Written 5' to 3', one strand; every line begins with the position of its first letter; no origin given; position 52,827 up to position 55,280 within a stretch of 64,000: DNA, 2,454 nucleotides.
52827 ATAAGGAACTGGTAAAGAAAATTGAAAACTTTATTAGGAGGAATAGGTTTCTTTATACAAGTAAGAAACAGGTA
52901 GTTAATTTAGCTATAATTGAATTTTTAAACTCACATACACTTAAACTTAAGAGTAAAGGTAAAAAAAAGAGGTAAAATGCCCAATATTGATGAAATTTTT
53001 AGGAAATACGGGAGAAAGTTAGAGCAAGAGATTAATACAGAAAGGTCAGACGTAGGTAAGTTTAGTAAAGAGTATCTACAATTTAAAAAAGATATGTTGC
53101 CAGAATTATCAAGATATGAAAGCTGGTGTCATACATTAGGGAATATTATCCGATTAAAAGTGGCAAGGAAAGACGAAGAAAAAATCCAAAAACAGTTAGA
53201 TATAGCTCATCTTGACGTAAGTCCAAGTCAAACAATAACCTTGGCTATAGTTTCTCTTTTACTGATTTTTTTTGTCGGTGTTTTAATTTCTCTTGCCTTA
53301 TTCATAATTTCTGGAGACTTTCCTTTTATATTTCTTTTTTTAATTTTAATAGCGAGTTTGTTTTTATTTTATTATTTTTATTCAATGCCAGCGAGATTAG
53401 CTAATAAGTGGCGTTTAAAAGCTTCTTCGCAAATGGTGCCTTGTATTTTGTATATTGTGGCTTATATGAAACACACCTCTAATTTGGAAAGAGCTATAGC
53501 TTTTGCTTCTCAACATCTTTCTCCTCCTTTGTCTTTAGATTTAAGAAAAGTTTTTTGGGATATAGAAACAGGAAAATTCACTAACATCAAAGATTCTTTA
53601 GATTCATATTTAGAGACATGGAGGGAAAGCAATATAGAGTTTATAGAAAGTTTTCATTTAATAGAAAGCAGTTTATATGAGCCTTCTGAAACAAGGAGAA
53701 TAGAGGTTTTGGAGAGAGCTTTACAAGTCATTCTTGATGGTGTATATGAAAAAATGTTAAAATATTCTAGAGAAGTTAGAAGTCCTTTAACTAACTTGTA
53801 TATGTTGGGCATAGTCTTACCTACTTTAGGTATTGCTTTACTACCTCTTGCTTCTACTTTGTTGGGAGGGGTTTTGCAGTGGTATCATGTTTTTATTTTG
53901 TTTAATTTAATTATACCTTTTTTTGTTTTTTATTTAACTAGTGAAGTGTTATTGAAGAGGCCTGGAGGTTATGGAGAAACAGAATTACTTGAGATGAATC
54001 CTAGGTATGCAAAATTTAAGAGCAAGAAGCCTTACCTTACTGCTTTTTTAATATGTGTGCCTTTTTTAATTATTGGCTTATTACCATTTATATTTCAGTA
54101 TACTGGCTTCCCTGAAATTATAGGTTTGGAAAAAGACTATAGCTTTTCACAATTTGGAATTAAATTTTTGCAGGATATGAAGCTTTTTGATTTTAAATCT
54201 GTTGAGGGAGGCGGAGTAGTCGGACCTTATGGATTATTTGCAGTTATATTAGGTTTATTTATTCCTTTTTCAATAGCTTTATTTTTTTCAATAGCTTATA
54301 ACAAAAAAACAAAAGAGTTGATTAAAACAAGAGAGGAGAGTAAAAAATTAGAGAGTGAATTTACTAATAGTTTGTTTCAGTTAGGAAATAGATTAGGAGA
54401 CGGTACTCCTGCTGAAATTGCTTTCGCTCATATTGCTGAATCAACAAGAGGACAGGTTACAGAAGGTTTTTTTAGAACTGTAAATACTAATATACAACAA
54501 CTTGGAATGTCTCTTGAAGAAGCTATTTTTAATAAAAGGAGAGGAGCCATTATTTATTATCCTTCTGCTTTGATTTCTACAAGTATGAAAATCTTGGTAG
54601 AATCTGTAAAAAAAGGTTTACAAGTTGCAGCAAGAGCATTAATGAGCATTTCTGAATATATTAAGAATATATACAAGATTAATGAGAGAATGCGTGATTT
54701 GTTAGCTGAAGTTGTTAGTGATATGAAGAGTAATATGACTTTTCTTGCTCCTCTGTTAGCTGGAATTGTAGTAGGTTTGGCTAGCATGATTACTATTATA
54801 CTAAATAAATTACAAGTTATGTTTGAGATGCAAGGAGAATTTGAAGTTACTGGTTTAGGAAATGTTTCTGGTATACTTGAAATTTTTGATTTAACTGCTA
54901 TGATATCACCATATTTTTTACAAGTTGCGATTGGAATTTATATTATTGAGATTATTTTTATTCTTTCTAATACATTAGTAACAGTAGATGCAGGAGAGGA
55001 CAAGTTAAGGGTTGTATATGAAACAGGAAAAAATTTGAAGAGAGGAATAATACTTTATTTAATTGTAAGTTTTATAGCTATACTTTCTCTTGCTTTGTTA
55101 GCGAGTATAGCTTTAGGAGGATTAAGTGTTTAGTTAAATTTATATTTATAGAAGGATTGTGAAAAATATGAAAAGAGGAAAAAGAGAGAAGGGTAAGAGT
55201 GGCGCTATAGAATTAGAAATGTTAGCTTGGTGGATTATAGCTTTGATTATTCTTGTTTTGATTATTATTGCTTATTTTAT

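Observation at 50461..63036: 12.6-kb single-strand type IV pilus-like operon with an unusually large, diverse set of class III signal-peptide proteins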

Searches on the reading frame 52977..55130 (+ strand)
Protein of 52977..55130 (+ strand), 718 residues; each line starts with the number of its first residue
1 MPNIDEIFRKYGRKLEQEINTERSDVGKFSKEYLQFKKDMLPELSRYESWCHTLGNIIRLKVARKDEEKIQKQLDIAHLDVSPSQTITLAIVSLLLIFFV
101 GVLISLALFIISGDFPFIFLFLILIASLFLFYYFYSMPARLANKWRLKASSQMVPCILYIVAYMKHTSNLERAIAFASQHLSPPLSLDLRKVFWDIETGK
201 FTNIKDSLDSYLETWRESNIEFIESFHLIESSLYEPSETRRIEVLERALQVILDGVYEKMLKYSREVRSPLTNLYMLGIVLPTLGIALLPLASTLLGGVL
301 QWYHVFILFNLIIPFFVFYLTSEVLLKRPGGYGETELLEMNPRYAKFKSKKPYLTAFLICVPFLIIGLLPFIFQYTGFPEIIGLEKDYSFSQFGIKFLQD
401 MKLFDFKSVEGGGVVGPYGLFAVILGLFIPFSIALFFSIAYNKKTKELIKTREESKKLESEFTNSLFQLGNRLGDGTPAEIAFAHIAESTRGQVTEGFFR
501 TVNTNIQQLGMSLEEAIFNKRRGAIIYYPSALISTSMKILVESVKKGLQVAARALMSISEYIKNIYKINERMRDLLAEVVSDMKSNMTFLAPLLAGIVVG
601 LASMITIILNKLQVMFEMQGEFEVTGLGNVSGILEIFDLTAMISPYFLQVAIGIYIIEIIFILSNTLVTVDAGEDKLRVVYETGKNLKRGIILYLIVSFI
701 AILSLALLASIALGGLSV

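Call 3: search_protein_families(library=pfam, max_evalue=0.1, proteins=[window:52977-55130:+])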
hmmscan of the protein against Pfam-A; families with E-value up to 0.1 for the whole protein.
window:52977-55130:+ (718 aa): 1 family
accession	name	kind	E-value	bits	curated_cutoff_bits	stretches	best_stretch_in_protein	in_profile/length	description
PF20990.2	DUF2207_C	-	0.0039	17.4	33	1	87-140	135-192/247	Predicted membrane protein (DUF2207) C-terminal domain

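Call 7: search_protein_families(library=ncbifam, max_evalue=0.1, proteins=[window:52977-55130:+])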
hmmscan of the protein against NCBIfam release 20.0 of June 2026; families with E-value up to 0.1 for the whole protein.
window:52977-55130:+ (718 aa): 1 family
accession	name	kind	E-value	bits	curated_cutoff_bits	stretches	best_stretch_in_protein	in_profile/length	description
TIGR04222.1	near_uncomplex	domain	0.0037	16.9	43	1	65-140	112-188/229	TIGR04222 domain-containing membrane protein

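Call 10: find_homologous_proteins(query=window:52977-55130:+, max_evalue=0.001)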
Query window:52977-55130:+ (718 aa): 4786 proteins with E <= 0.001 among 8000 candidates; the best 120 are listed.
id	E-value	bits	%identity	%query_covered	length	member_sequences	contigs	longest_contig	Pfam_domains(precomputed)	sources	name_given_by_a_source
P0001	0.0e+0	1556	100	100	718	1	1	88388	-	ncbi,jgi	-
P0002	0.0e+0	1416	90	100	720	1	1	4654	-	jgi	-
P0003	0.0e+0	1296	81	100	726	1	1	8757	-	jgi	-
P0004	0.0e+0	1292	81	99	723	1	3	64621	-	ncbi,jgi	-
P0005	0.0e+0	1273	79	99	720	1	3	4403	-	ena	-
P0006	0.0e+0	1267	79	99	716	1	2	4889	-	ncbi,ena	ncbi:MAG: hypothetical protein AABX71_02075 [Nanoarchaeota archaeon]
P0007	0.0e+0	1266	79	96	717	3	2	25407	-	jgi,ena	-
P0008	0.0e+0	1261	79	100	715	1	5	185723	-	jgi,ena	-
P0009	0.0e+0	1259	78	99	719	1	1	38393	-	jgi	-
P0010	0.0e+0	1257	78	99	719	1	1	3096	-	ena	-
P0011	0.0e+0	1257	78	99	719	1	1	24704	-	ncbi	-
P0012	0.0e+0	1249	77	99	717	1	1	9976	-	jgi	jgi:hypothetical protein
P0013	0.0e+0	1248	78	99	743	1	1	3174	-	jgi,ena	-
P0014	0.0e+0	1248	79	99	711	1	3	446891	-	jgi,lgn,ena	-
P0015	0.0e+0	1247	80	98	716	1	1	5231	-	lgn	-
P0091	0.0e+0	1093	66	100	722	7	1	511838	-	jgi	jgi:hypothetical protein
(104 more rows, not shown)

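Call 11: find_encoding_contigs(protein=P0001, flank=10000, max_places=3)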
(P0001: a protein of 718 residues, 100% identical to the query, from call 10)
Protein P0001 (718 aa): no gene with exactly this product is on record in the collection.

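Call 12: find_encoding_contigs(protein=P0091, flank=10000, max_places=2)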
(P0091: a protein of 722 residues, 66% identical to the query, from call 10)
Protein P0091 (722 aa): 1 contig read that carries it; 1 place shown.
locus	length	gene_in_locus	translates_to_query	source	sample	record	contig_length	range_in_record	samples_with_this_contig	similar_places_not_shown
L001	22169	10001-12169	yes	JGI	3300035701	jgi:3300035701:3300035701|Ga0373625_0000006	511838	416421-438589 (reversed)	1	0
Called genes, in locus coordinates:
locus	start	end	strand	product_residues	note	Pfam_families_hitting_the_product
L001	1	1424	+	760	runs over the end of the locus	PF00437:T2SSE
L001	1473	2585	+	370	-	-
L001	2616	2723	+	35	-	-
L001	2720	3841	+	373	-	-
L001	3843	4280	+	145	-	-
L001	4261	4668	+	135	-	-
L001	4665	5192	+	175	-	-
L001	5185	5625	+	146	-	-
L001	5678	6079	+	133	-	-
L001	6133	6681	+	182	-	-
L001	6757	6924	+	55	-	-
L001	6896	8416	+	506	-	-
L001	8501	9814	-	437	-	-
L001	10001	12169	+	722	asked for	-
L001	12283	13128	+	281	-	PF01478:Peptidase_A24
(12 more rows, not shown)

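Call 24: find_related_loci(query=P0001, collection=genome_contigs, flank=10000)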
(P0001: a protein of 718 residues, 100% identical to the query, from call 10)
Query P0001 (718 aa) in genome_contigs; peptide patterns used: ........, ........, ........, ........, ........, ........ (x = any residue, [..] = any of these).
425 stretches matched a pattern; 397 encode a relative of the query (tblastn E <= 1e-3); the best 80 are kept; 80 distinct loci.
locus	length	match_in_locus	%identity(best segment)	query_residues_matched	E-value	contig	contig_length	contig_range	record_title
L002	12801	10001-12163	81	3-716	0e+0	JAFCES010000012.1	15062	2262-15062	Candidatus Pacearchaeota archaeon isolate Meg22_1214_Bin_224 Meg22_1214_Bin_224_scaffold_33331, whole genome shotgun seq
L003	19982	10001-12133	74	4-717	0e+0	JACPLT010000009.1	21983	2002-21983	MAG: Candidatus Pacearchaeota archaeon isolate NC_groundwater_528_Ag_S-0.1um_33_10 S35_SO-1_scaffold_122634, whole genom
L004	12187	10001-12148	78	1-716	0e+0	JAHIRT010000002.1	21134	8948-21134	MAG: Nanoarchaeota archaeon isolate MM_PC_MetaG.mb.141 MM_PC_MetaG.mb.141_k141_10144, whole genome shotgun sequence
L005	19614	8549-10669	77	7-716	0e+0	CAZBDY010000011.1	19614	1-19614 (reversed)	MAG TPA_asm: Candidatus Woesearchaeota archaeon isolate SRP141376_co1_202 genome assembly, contig: NODE_5879_length_1961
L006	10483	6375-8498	75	3-716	0e+0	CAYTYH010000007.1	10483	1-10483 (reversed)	MAG TPA_asm: Candidatus Woesearchaeota archaeon isolate binchicken_co184_488 genome assembly, contig: NODE_12591_length_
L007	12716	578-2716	68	1-716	0e+0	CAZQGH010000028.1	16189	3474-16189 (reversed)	MAG TPA_asm: Candidatus Woesearchaeota archaeon isolate SRP141376_co1_236 genome assembly, contig: NODE_7272_length_1618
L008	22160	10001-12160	68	4-718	0e+0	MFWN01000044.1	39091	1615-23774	MAG: Candidatus Pacearchaeota archaeon RBG_13_36_9 RBG_13_scaffold_234, whole genome shotgun sequence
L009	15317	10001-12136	69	3-717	0e+0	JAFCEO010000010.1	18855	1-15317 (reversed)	Candidatus Pacearchaeota archaeon isolate Meg22_1214_Bin_14 Meg22_1214_Bin_14_scaffold_9812, whole genome shotgun sequen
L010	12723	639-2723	76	4-702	0e+0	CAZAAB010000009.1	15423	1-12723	MAG TPA_asm: Candidatus Woesearchaeota archaeon isolate SRP141376_co2_396 genome assembly, contig: NODE_7646_length_1542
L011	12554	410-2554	69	3-716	0e+0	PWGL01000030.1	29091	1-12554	MAG: Candidatus Pacearchaeota archaeon isolate T1Sed10_179m T1-Sed10-C1110, whole genome shotgun sequence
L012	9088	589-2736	71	1-708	0e+0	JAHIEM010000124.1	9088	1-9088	MAG: Nanoarchaeota archaeon isolate KR11_0.1_MetaG.mb.19 KR11_0.1_MetaG.mb.19_k141_1052578, whole genome shotgun sequenc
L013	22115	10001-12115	70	3-707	0e+0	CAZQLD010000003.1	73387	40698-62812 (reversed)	MAG TPA_asm: Candidatus Woesearchaeota archaeon isolate binchicken_co89_543 genome assembly, contig: NODE_381_length_733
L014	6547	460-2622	68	5-716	0e+0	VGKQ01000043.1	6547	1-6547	MAG: Candidatus Pacearchaeota archaeon isolate M_DeepCast_400m_m2_082 M_DeepCast_400m_m2_082_Ga0194112_10025328, whole g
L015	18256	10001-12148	68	1-716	0e+0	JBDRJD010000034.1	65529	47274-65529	MAG: archaeon isolate MEGAHIT-group-1.626 k141_3253140, whole genome shotgun sequence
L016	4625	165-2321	66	3-717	0e+0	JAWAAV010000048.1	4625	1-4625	MAG: Candidatus Pacearchaeota archaeon isolate JZ-4_201709_bins_160 JZ-4_201709_bins_160_scaffold_48, whole genome shotg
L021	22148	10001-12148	65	2-716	0e+0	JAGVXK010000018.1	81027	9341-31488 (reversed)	Candidatus Pacearchaeota archaeon isolate RIFCSPHIGHO2_01_FULL_35_25 rifcsphigho2_01_scaffold_356, whole genome shotgun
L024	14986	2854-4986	65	5-717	0e+0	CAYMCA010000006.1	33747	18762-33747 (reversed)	MAG TPA_asm: Candidatus Woesearchaeota archaeon isolate binchicken_co38_1125 genome assembly, contig: NODE_2675_length_3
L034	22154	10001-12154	64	2-717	0e+0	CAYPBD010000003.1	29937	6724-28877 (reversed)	MAG TPA_asm: Candidatus Woesearchaeota archaeon isolate binchicken_co34_497 genome assembly, contig: NODE_2256_length_29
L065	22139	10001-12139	64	1-717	0e+0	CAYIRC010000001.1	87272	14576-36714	MAG TPA_asm: Candidatus Woesearchaeota archaeon isolate ERP119705_co3_277 genome assembly, contig: NODE_156_length_87272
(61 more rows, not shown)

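Call 29: search_solved_structures(query=window:52977-55130:+, max_evalue=10)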
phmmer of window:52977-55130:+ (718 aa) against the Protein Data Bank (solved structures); distinct sequences matched with E-value up to 10: 7.
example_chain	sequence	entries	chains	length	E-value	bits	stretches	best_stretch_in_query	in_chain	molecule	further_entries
9qlv_A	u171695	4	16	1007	0.085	14.6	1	346-400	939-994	Disease resistance protein ADR2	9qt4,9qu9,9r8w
9s7t_B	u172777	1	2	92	0.22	13.2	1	239-289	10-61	DBS5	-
1x79_A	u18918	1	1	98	0.28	12.9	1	533-595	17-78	ADP-ribosylation factor binding protein GGA1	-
1oxz_A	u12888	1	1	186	0.36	12.5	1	533-606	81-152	ADP-ribosylation factor binding protein GGA1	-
1o3x_A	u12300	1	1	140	0.45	12.2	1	533-595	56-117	ADP-ribosylation factor binding protein GGA1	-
1nwm_X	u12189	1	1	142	0.48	12.1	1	533-595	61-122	ADP-ribosylation factor binding protein GGA1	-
1naf_A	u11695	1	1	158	0.49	12.1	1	533-595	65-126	ADP-ribosylation factor binding protein GGA1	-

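Call 32: search_solved_structures(query=A1, max_evalue=10)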
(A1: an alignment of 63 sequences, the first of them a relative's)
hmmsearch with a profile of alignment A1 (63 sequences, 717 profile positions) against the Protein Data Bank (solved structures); distinct sequences matched with E-value up to 10: 1.
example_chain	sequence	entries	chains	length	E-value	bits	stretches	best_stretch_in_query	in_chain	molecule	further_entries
9qlv_A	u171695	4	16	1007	0.31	12.6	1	345-400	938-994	Disease resistance protein ADR2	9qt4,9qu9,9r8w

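Call 39: list_cluster_members(proteins=[P0001, P0121])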
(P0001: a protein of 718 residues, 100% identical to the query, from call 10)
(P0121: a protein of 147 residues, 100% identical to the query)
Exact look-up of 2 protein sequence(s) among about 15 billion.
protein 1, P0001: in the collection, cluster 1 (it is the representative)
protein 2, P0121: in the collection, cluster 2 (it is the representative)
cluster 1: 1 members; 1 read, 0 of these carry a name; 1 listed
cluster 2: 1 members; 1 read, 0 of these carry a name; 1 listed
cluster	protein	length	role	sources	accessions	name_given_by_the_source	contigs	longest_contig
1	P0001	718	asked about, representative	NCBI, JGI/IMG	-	-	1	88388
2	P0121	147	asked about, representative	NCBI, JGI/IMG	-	-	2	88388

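Call 41: predict_structure(alignment_id=A1)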
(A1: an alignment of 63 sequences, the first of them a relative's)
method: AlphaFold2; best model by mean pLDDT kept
length: 718 residues; sequences in the alignment: 63
mean_pLDDT: 78.3   pTM: 0.77
mean pLDDT of the five models: 78.3, 77.8, 75.0, 74.8, 70.0
residues with pLDDT >= 90: 99; 70-90: 505; 50-70: 62; < 50: 52
segments of 3 or more residues with pLDDT < 50: 11-40, 331-336, 620-630
pLDDT, mean of each block of 10 residues (from residue 1): 50 42 40 43 68 77 81 78 85 91 88 82 91 88 79 81 76 81 76 78 83 83 89 85 86 84 81 81 76 77 87 89 73 50 75 91 90 72 73 69 75 74 91 94 86 77 82 81 81 81 85 83 77 76 75 77 78 81 87 89 83 68 44 63 87 91 87 78 92 94 86 64
secondary structure, 60 per line:
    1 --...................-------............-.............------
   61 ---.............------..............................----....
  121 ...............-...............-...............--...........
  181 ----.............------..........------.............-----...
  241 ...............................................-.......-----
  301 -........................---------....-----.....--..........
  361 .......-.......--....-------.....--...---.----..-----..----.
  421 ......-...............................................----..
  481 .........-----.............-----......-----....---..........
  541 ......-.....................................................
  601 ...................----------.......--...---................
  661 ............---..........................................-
elements in order (helices of 4 or more, strands of 3 or more residues): H3-21 H29-40 H42-54 H64-76 H83-112 H117-135 H137-151 H153-167 H170-180 H185-197 H204-213 H220-232 H238-287 H289-295 H302-325 H335-338 H344-348 H351-367 H369-375 H378-381 H390-393 H420-426 H428-474 H479-489 H495-507 H513-518 H524-527 H531-546 H548-619 H630-636 H645-672 H676-717

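Call 46: fold_search(model_id=the predicted structure, library=pdb)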
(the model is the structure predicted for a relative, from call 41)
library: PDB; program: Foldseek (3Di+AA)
matches with E <= 10: 111; with E <= 0.001: 0
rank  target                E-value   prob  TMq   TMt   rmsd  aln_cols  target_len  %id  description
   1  9syt_B                4.7e-01  0.06  0.08  0.07  42.4       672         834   11  Asymmetric hexameric MmpS4-MmpL4 complex from Mycobacterium tuberculosis with "long" coiled-coil domain (released 2026-01-28)
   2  8yns_R                5.8e-01  0.16  0.12  0.17  21.2       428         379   12  Cryo-EM structure of SNAP-94847-bound MCHR1, S1 state (released 2024-12-18)
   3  4g7s_A                9.5e-01  0.06  0.10  0.11  31.9       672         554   12  Structure of Recombinant Cytochrome ba3 Oxidase mutant V236I from Thermus thermophilus (released 2013-07-24)
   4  8y4w_A                1.1e+00  0.06  0.09  0.10  27.6       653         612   12  Sialic acid bound form of Tripartite ATP-independent Periplasmic (TRAP) transporter from Fusobacterium nucleatum. (released 2024-12-11)
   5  4nc3                  1.2e+00  0.16  0.15  0.23  20.4       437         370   13  Crystal structure of the 5-HT2B receptor solved using serial femtosecond crystallography in lipidic cubic phase. (released 2013-12-18)
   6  2vmb_B                1.2e+00  1.00  0.14  0.71   3.1       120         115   15  The three-dimensional structure of the cytoplasmic domains of EpsF from the Type 2 Secretion System of Vibrio cholerae (released 2009-02-10)
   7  3jc8_Ca               1.5e+00  0.30  0.15  0.28  25.5       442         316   11  Architectural model of the type IVa pilus machine in a piliated state (released 2016-03-16)
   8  8thi_A                1.5e+00  0.06  0.11  0.12  27.5       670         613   11  Cryo-EM structure of the Tripartite ATP-independent Periplasmic (TRAP) transporter SiaQM from Haemophilus influenzae ( (released 2023-11-22)
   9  5nbg_A                1.5e+00  0.99  0.13  0.72   2.9       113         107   17  Structure of the cytoplasmic domain I of OutF in the D. dadantii type II secretion system (released 2018-03-21)
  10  3c1q_B                1.6e+00  0.99  0.14  0.69   3.2       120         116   15  The three-dimensional structure of the cytoplasmic domains of EpsF from the Type 2 Secretion System of Vibrio cholerae (released 2009-02-03)
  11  2vma_B                1.8e+00  0.99  0.14  0.72   3.0       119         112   15  The three-dimensional structure of the cytoplasmic domains of EpsF from the Type 2 Secretion System of Vibrio cholerae (released 2009-02-10)
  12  2vmb_A                2.0e+00  0.99  0.14  0.69   3.0       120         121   15  The three-dimensional structure of the cytoplasmic domains of EpsF from the Type 2 Secretion System of Vibrio cholerae (released 2009-02-10)
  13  5nbg_B                2.0e+00  0.95  0.12  0.63   3.7       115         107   16  Structure of the cytoplasmic domain I of OutF in the D. dadantii type II secretion system (released 2018-03-21)
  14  9krm                  2.1e+00  0.04  0.10  0.08  38.7       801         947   12  Cryo-EM structure of human ABCC4 (MTX-bound) (released 2025-09-24)
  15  3c1q_A                2.2e+00  0.99  0.13  0.68   3.0       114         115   16  The three-dimensional structure of the cytoplasmic domains of EpsF from the Type 2 Secretion System of Vibrio cholerae (released 2009-02-03)
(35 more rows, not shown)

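Call 58: search_protein_representatives(alignment_id=A1)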
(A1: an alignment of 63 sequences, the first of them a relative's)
Query: 63 sequences, 717 profile positions. Proteins with E-value up to 0.001 (for the whole library): 1228; up to 1e-10: 895; up to 1e-30: 489. The best 150 are listed.
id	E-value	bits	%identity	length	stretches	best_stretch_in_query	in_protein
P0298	0.0e+00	1099.7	-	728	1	3-714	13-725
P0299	9.5e-229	778.0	-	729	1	3-711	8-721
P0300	1.4e-225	767.5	-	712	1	2-716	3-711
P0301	2.4e-220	750.2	-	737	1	2-716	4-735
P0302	1.1e-199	681.9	-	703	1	24-710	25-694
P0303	3.9e-197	673.5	-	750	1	4-709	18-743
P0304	1.0e-194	665.5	-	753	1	2-710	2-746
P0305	1.8e-193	661.4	-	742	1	4-716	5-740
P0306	2.0e-190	651.3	-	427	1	288-715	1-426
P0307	2.4e-188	644.4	-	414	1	3-409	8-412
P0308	5.9e-186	636.5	-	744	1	3-715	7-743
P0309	3.2e-185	634.1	-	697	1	25-712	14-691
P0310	1.5e-184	631.9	-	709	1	5-711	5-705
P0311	5.0e-184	630.1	-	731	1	11-714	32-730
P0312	4.7e-180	617.0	-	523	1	338-716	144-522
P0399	3.2e-96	339.9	-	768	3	423-704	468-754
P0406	8.8e-94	331.8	-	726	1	4-712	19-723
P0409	2.5e-93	330.3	-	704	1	24-704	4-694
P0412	3.0e-92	326.7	-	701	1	8-705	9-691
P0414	1.0e-90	321.7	-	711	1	18-700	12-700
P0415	3.9e-90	319.8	-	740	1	4-701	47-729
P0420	1.4e-88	314.6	-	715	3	414-702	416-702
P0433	1.6e-83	297.9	-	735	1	26-704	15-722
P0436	6.8e-82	292.5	-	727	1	4-709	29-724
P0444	2.9e-79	283.8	-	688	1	25-709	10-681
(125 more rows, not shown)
